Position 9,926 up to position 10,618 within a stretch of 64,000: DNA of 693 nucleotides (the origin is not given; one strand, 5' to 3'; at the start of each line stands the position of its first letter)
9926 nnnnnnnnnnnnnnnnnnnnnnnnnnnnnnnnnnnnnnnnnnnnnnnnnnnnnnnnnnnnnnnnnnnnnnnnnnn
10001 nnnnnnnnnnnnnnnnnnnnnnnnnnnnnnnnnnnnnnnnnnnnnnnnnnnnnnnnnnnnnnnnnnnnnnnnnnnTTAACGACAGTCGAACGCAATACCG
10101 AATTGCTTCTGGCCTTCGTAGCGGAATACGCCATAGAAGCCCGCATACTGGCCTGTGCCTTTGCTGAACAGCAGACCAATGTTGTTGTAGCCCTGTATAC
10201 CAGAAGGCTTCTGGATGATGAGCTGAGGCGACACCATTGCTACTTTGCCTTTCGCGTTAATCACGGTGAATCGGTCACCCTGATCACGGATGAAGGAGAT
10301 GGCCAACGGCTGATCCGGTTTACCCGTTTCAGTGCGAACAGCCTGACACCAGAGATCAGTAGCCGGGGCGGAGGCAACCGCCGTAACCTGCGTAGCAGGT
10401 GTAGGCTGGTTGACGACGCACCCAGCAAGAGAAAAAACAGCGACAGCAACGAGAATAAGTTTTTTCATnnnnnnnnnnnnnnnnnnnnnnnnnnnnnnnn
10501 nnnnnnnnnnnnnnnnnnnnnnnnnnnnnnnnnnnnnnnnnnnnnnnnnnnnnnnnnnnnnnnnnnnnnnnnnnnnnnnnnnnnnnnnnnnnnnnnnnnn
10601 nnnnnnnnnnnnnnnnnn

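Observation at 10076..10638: Lipoprotein plus overlapping small membrane protein in the middle region: superinfection-exclusion or spanin-like candidate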

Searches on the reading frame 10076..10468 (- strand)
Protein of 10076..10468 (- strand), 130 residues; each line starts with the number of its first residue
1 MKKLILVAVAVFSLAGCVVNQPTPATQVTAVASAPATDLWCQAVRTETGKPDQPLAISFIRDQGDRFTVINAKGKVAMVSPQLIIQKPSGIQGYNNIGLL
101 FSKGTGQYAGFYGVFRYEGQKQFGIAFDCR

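Call 4: search_protein_families(library=pfam, proteins=[window:10076-10468:-], max_evalue=0.1)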
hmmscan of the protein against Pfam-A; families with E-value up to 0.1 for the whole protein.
window:10076-10468:- (130 aa): 1 family
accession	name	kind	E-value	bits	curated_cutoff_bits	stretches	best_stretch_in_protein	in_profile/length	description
PF08139.17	LPAM_1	-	0.0043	17.9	20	1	1-17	1-17/18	Prokaryotic membrane lipoprotein lipid attachment site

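Call 5: search_protein_families(library=phrogs, proteins=[window:10076-10468:-], max_evalue=0.1)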
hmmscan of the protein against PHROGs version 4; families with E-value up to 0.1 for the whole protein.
window:10076-10468:- (130 aa): 9 families
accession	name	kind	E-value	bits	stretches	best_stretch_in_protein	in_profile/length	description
phrog_26640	-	other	5.5e-46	157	1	1-130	1-128/128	lipoprotein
phrog_13472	-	unknown function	2.2e-06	28.8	1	1-77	1-76/113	-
phrog_1119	-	moron, auxiliary metabolic gene and host takeover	0.0003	22.2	1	1-47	1-47/78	Cor superinfection exclusion protein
phrog_29147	-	unknown function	0.0039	18.1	1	10-39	21-47/67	-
phrog_902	-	unknown function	0.03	15.7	1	1-24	8-29/118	-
phrog_17010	-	unknown function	0.037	15.6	1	1-19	1-19/85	-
phrog_2320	-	unknown function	0.043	14.6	1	1-31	19-51/171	-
phrog_1754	-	unknown function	0.072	14.1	1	3-26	2-26/148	-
phrog_1275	-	lysis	0.086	13.7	0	1-31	5-35/81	Rz-like spanin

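Call 13: find_homologous_proteins(query=window:10076-10468:-, max_evalue=0.001)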
Query window:10076-10468:- (130 aa): 19 proteins with E <= 0.001 among 52 candidates.
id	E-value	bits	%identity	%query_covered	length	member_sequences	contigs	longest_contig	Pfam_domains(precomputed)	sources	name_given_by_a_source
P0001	1.5e-73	263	91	100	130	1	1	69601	-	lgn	-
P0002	2.6e-73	262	90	100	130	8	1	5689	-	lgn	-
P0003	4.0e-73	261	92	100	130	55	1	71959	-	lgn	-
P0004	1.2e-57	211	72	100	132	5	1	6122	-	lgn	-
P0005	1.4e-55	205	73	100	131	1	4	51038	-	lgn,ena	-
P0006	2.8e-41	158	61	100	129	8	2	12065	-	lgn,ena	-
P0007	1.0e-40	157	58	100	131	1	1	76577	-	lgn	-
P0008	3.4e-40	155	60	100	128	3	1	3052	-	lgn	-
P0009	5.4e-40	154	58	100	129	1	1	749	-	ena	-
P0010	1.6e-39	153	58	100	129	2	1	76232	-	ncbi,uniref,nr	ncbi:adhesin [Kosakonia phage Kc283]|uniref:Adhesin n=1 Tax=Kosakonia phage Kc283 TaxID=2863195 RepI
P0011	1.7e-38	149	58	100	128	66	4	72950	-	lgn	-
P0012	4.4e-38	148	58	100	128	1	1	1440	-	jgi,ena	-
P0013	8.0e-38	147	58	100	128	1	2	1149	-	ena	-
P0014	8.5e-38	147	58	100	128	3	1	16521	-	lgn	-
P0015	2.1e-36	143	56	100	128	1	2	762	-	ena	-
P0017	2.6e-34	136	51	100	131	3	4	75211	-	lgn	-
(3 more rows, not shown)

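Call 21: search_dna_similar(query=window:10076-10468:-, collection=phages, mode=protein, max_evalue=0.01, max_rows=40)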
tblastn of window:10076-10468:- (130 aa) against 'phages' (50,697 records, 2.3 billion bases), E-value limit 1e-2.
Records with a match: 17; places in all: 17; records where one place covers at least 80% of the query: 16.
Best place of each record, by identity: 60-80% 4; <60% 13.
By first word of the organism name: Pectobacterium 14; Kosakonia 2; Erwinia 1.
By host as written in the record: Pectobacterium atrosepticum F41 3; Pectobacterium atrosepticum DSM 30186 3; Kosakonia cowanii 2; Pectobacterium atrosepticum DSM 18077 2; Pectobacterium wasabiae SCC3193 2; Pectobacterium atrosepticum DSM18077 2; Dickeya solani F155 1; Pectobacterium wasabiae 1; and 1 more.
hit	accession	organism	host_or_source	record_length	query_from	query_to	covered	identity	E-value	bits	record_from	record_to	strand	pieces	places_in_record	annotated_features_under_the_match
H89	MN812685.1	Pectobacterium phage Arno152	Pectobacterium atrosepticum F41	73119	1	130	100%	60.0%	3e-42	153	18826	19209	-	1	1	record has no annotation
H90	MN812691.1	Pectobacterium phage Horatius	Dickeya solani F155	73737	1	130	100%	60.0%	3e-42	153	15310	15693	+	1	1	putative lipoprotein | HNH endonuclease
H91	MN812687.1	Pectobacterium phage Possum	Pectobacterium atrosepticum F41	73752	1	130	100%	60.0%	3e-42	153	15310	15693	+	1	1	putative lipoprotein | HNH endonuclease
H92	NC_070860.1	Pectobacterium phage Possum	Pectobacterium atrosepticum F41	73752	1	130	100%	60.0%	3e-42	153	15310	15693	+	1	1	putative lipoprotein | HNH endonuclease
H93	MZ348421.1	Kosakonia phage Kc283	Kosakonia cowanii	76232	1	130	100%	58.5%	4e-42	152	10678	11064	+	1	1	adhesin | hypothetical protein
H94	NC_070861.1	Kosakonia phage Kc283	Kosakonia cowanii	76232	1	130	100%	58.5%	4e-42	152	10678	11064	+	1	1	lipoprotein | hypothetical protein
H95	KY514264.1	Pectobacterium phage vB_PatP_CB1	Pectobacterium atrosepticum DSM 18077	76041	1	130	100%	58.5%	6e-42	152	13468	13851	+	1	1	putative lipoprotein | HNH endonuclease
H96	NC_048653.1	Pectobacterium phage vB_PatP_CB1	Pectobacterium atrosepticum DSM 18077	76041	1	130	100%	58.5%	6e-42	152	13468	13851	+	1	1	lipoprotein | endonuclease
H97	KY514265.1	Pectobacterium phage vB_PatP_CB3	Pectobacterium atrosepticum DSM 30186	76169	1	130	100%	58.5%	6e-42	152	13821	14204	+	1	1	putative lipoprotein | HNH endonuclease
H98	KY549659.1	Pectobacterium phage vB_PatP_CB4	Pectobacterium atrosepticum DSM 30186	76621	1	130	100%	58.5%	6e-42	152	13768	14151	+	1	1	putative lipoprotein | HNH endonuclease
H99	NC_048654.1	Pectobacterium phage vB_PatP_CB4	Pectobacterium atrosepticum DSM 30186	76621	1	130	100%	58.5%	6e-42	152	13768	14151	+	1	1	lipoprotein | endonuclease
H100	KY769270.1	Pectobacterium phage phiA41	Pectobacterium wasabiae SCC3193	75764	1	130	100%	58.5%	4e-41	150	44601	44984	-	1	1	putative lipoprotein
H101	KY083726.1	Pectobacterium phage A38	Pectobacterium wasabiae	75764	1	130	100%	58.5%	4e-41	150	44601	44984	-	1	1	putative lipoprotein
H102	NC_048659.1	Pectobacterium phage phiA41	Pectobacterium wasabiae SCC3193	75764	1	130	100%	58.5%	4e-41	150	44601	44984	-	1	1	lipoprotein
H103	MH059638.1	Pectobacterium phage Nepra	Pectobacterium atrosepticum DSM18077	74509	1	130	100%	57.7%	3e-41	150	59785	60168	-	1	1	hypothetical protein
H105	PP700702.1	Erwinia phage MIF8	Erwinia sp. TAC1.XII.93.8 (de Vries et ...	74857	14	112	76%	40.2%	4e-10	61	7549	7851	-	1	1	hypothetical protein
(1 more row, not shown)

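Call 25: get_annotated_region(hit=H105, flank=2500)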
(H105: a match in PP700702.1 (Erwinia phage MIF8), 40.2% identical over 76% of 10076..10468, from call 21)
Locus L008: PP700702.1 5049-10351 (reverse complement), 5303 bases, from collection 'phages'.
description: Erwinia phage MIF8, complete genome.
organism: Erwinia phage MIF8 (NCBI taxid 3141526)
taxonomy: Viruses; Duplodnaviria; Heunggongvirae; Uroviricota; Caudoviricetes; Schitoviridae; Efbeekayvirus
host: Erwinia sp. TAC1.XII.93.8 (de Vries et al. 2001); source: dung; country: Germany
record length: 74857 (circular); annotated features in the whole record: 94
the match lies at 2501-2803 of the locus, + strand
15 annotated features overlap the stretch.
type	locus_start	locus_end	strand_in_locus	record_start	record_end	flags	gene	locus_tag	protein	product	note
CDS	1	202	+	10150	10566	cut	-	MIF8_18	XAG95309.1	hypothetical protein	MIF8_gp18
CDS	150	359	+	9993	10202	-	-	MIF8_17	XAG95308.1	hypothetical protein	MIF8_gp17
CDS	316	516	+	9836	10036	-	-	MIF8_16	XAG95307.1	hypothetical protein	MIF8_gp16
CDS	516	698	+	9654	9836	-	-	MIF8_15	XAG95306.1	hypothetical protein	MIF8_gp15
CDS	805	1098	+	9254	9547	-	-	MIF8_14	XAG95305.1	hypothetical protein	MIF8_gp14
CDS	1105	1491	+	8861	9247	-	-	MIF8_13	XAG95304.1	hypothetical protein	MIF8_gp13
CDS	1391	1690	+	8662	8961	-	-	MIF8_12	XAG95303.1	hypothetical protein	MIF8_gp12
CDS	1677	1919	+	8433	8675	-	-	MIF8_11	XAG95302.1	hypothetical protein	MIF8_gp11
CDS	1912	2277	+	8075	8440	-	-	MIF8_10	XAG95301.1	hypothetical protein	MIF8_gp10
CDS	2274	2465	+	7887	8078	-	-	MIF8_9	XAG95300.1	hypothetical protein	MIF8_gp9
CDS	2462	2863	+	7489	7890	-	-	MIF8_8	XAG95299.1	hypothetical protein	MIF8_gp8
CDS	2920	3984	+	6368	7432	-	-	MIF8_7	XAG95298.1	hypothetical protein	MIF8_gp7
CDS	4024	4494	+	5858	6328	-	-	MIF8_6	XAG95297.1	hypothetical protein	MIF8_gp6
CDS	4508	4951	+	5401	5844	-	-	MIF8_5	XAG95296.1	hypothetical protein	MIF8_gp5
CDS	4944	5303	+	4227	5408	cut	-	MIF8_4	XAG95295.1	hypothetical protein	MIF8_gp4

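Call 27: predict_structure(alignment_id=A1)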
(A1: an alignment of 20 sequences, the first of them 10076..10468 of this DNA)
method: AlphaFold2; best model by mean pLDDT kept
length: 130 residues; sequences in the alignment: 20
mean_pLDDT: 81.3   pTM: 0.67
mean pLDDT of the five models: 81.3, 81.0, 79.7, 78.3, 62.2
residues with pLDDT >= 90: 90; 70-90: 4; 50-70: 13; < 50: 23
segments of 3 or more residues with pLDDT < 50: 1-22
pLDDT, mean of each block of 10 residues (from residue 1): 39 43 51 69 95 92 95 93 96 96 96 95 95
secondary structure, 60 per line:
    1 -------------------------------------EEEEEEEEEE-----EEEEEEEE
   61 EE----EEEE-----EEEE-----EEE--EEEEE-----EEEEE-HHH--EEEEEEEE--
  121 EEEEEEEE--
elements in order: E38-47 E53-62 E67-70 E76-79 E85-87 E90-94 E100-104 E111-118 E121-128

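Call 44: search_protein_representatives(alignment_id=A1)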
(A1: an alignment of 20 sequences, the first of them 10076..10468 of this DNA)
Query: 20 sequences, 129 profile positions. Proteins with E-value up to 0.001 (for the whole library): 23; up to 1e-10: 14; up to 1e-30: 2. The best 23 are listed.
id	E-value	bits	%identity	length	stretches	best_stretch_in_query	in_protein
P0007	3.0e-56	205.2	-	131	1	1-129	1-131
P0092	1.3e-46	174.1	-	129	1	1-129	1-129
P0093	2.9e-24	101.8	-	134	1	1-129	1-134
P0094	6.0e-23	97.6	-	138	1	1-129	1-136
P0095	6.9e-23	97.4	-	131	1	3-129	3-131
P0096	9.2e-19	84.0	-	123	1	9-129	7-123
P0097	3.3e-18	82.2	-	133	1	1-128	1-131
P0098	1.9e-15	73.3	-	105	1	12-93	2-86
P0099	7.4e-15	71.4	-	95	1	39-129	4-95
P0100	8.0e-15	71.3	-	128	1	1-128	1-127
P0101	3.3e-13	66.1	-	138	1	1-128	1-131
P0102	5.4e-12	62.1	-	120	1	9-129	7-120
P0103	2.2e-11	60.2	-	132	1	4-129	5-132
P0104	2.7e-11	59.9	-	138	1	1-128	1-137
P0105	3.0e-10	56.5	-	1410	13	31-91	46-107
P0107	2.0e-08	50.6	-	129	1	1-113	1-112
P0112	9.8e-05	38.7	-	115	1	29-117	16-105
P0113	7.1e-04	35.9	-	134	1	1-128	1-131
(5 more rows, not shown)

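Call 59: find_homologous_proteins(query=A2, max_evalue=0.001)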
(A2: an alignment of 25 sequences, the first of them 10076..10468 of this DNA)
Query A2 (25 sequences) (130 aa, profile of the alignment): 23 proteins with E <= 0.001 among 6486 candidates.
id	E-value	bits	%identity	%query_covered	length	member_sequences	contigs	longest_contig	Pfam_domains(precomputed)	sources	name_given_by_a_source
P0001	3.5e-46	174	91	100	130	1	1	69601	-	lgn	-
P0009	9.2e-46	173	58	100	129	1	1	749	-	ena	-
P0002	1.5e-45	172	90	100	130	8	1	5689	-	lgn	-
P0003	3.5e-45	171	92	100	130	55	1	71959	-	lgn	-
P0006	1.0e-44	169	61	100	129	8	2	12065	-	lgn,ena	-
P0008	2.6e-44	168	60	100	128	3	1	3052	-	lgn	-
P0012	2.7e-44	168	58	100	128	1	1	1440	-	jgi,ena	-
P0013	3.7e-44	168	58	100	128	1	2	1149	-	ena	-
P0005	7.2e-44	167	73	100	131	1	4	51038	-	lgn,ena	-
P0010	1.3e-43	166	58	100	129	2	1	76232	-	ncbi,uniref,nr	ncbi:adhesin [Kosakonia phage Kc283]|uniref:Adhesin n=1 Tax=Kosakonia phage Kc283 TaxID=2863195 RepI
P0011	1.6e-43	166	58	100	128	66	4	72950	-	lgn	-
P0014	2.0e-43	165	58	100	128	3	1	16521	-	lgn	-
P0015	2.6e-43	165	56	100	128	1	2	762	-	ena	-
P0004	3.8e-43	164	72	100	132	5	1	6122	-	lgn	-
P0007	7.4e-43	163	58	100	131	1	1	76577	-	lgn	-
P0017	2.6e-42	162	51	100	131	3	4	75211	-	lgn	-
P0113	6.9e-26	108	29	72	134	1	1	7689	-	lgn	-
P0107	1.1e-25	108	30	86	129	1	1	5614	-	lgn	-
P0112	5.2e-18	83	26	78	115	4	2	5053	-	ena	-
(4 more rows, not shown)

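Call 60: find_encoding_contigs(protein=P0113, flank=4000, max_places=3)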
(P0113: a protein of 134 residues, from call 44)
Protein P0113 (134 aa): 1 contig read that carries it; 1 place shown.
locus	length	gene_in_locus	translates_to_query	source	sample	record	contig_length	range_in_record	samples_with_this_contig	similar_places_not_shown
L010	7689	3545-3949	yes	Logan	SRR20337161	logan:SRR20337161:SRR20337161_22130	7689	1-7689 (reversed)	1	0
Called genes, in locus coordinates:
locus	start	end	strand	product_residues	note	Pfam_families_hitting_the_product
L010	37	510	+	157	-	-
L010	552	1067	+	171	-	PF00249:Myb_DNA-binding (faint), PF08281:Sigma70_r4_2 (faint), PF13384:HTH_23 (faint)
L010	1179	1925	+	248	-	-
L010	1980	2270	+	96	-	-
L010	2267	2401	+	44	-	-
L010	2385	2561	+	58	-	-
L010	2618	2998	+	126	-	-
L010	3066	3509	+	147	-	-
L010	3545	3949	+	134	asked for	-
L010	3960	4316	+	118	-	-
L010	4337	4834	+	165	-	PF08281:Sigma70_r4_2 (faint)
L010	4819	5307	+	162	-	-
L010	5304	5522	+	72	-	-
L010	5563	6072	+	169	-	PF26885:Phage_Mu_Gp12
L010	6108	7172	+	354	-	-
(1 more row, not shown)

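Call 61: find_encoding_contigs(protein=P0107, flank=4000, max_places=3)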
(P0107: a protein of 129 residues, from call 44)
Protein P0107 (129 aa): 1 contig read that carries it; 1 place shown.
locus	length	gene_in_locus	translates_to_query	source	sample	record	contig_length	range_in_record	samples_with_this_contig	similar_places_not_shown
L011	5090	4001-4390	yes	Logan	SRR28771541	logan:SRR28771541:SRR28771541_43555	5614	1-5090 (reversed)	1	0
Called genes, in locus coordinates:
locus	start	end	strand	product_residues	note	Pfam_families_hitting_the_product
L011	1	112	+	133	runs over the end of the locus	-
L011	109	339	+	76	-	-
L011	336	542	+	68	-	-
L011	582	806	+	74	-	-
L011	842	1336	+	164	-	PF00249:Myb_DNA-binding (faint), PF07750:GcrA (faint), PF13384:HTH_23 (faint)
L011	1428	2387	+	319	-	-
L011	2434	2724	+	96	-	-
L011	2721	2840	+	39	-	-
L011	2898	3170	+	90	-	-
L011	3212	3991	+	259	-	PF01507:PAPS_reduct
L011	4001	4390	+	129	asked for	-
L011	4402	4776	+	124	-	-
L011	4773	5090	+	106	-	?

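Call 62: find_encoding_contigs(protein=P0112, flank=4000, max_places=3)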
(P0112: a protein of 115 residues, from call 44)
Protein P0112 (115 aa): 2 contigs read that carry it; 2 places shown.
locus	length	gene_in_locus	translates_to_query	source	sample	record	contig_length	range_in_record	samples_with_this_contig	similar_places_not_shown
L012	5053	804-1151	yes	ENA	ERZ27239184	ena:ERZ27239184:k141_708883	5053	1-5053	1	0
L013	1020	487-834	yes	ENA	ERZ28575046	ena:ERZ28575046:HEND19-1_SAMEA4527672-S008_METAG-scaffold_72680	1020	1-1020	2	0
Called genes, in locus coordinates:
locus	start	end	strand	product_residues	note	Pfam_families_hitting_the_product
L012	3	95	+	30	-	?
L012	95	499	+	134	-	-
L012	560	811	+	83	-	-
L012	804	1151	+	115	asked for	-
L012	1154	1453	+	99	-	-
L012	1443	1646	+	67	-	-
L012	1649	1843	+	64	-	-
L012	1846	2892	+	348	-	-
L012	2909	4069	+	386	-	PF13203:DUF2201_N, PF09967:DUF2201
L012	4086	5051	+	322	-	?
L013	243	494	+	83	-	-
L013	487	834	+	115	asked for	-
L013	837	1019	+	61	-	?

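Call 65: fold_search(model_id=the predicted structure, library=viral)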
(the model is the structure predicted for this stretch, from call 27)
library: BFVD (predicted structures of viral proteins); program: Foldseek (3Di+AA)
matches with E <= 10: 701; with E <= 0.001: 3
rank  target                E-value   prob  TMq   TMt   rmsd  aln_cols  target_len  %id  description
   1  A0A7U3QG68            1.5e-14  1.00  0.73  0.74   4.2       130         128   59  Putative lipoprotein [Pectobacterium phage Possum]
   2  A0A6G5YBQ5            1.1e-04  1.00  0.59  0.37   3.4       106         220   11  (no name in the UniProt tables at hand)
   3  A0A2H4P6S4            9.3e-04  1.00  0.47  0.51   4.4       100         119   13  Uncharacterized protein [Pseudomonas phage tabernarius]
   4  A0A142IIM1            1.4e-03  1.00  0.56  0.58   3.3       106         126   12  Uncharacterized protein [Enterobacteria phage SEGD1]
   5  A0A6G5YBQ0            1.7e-03  1.00  0.53  0.59   3.5        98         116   14  (no name in the UniProt tables at hand)
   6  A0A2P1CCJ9            4.3e-03  1.00  0.43  0.46  14.8       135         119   24  Uncharacterized protein [Klebsiella phage KP8]
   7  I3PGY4                5.3e-03  1.00  0.55  0.57   3.1       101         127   16  Uncharacterized protein [Xanthomonas phage vB_XveM_DIBBI]
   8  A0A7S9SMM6            7.3e-03  1.00  0.47  0.46   5.4       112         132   11  Uncharacterized protein [Escherichia phage PNJ1809-36]
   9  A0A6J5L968            7.7e-03  0.99  0.37  0.37   5.8       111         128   10  Uncharacterized protein [uncultured Caudovirales phage]
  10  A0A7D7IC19            3.7e-02  0.93  0.31  0.30   9.4       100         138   11  (no name in the UniProt tables at hand)
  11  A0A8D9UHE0            4.4e-02  0.97  0.34  0.37   8.1       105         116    8  Uncharacterized protein [Bacteriophage sp.]
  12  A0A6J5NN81            4.6e-02  0.93  0.34  0.31   7.5       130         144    8  Uncharacterized protein [uncultured Caudovirales phage]
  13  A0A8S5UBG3            1.1e-01  0.66  0.30  0.31  21.3       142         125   17  Uncharacterized protein [Caudovirales sp. ctcT39]
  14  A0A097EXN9            1.4e-01  0.92  0.33  0.40   6.2        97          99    6  Uncharacterized protein [Escherichia phage 121Q]
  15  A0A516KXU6            1.4e-01  0.92  0.40  0.42   5.6       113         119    8  (no name in the UniProt tables at hand)
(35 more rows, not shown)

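Call 66: fold_search(model_id=the predicted structure, library=pdb)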
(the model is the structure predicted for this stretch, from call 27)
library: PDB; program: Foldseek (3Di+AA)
matches with E <= 10: 1101; with E <= 0.001: 0
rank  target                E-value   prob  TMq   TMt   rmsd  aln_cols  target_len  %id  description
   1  7n34                  2.9e-02  0.82  0.27  0.30  11.3       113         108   12  Structure of Yersinia aleksiciae Cap15 cyclic dinucleotide receptor, crystal form 1 (released 2021-11-17)
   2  7n35_B                3.4e-02  0.99  0.37  0.44   5.4        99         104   11  Structure of Yersinia aleksiciae Cap15 cyclic dinucleotide receptor, crystal form 2 (released 2021-11-17)
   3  9b3e_A                6.2e-02  0.72  0.29  0.20   8.8       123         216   10  Crystal structure of a Slam-dependent surface lipoprotein, PmSLP, in Pasteurella multocida (released 2025-04-16)
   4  8fo7                  7.2e-02  0.54  0.19  0.03  12.5       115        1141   10  Cryo-EM structure of LRRK2 bound to type I inhibitor LRRK2-IN-1 (released 2024-01-17)
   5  2y8g_B                8.9e-02  0.75  0.26  0.29  11.3       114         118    6  Structure of the Ran-binding domain from human RanBP3 (E352A-R353V double mutant) (released 2011-02-16)
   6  8amc_C                9.4e-02  0.82  0.34  0.30   5.8       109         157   10  Crystal Structure of cat allergen Fel d 4 (released 2023-08-16)
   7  3sao_B                9.9e-02  0.80  0.34  0.31   6.3       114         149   11  The Siderocalin Ex-FABP functions through dual ligand specificities (released 2011-12-28)
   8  2f73_B                1.0e-01  0.92  0.39  0.37   6.7       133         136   10  Crystal structure of human fatty acid binding protein 1 (FABP1) (released 2005-12-13)
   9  5swz_S                1.0e-01  0.13  0.15  0.10  17.6       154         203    8  Crystal Structure of NP1-B17 TCR-H2Db-NP complex (released 2016-10-05)
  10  2ela_A                1.2e-01  0.92  0.33  0.33   9.5       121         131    8  Crystal Structure of the PTB domain of human APPL1 (released 2007-05-29)
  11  7dze_A                1.2e-01  0.89  0.38  0.38   6.8       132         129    9  Fabp ground state captured by XFELs (released 2022-07-27)
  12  7fy8_E                1.3e-01  0.92  0.39  0.40   6.6       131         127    8  Crystal Structure of human FABP1 in complex with 2-[[4-cyclopropyl-5-methyl-3-[3-(trifluoromethyl)-1,2,4-oxadiazol-5-y (released 2023-06-14)
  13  3n91                  1.3e-01  0.35  0.25  0.14   9.6       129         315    8  Crystal structure of a STRUCTURAL GENOMICS, UNKNOWN FUNCTION (BACOVA_03430) from Bacteroides ovatus at 2.40 A resolution (released 2010-07-28)
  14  1gm6                  1.4e-01  0.82  0.36  0.31   6.6       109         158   11  3-D STRUCTURE OF A SALIVARY LIPOCALIN FROM BOAR (released 2002-05-30)
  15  1jzu_MODEL_1_A        1.5e-01  0.54  0.31  0.27   6.6       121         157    7  Cell transformation by the myc oncogene activates expression of a lipocalin: analysis of the gene (Q83) and so (released 2003-07-15)
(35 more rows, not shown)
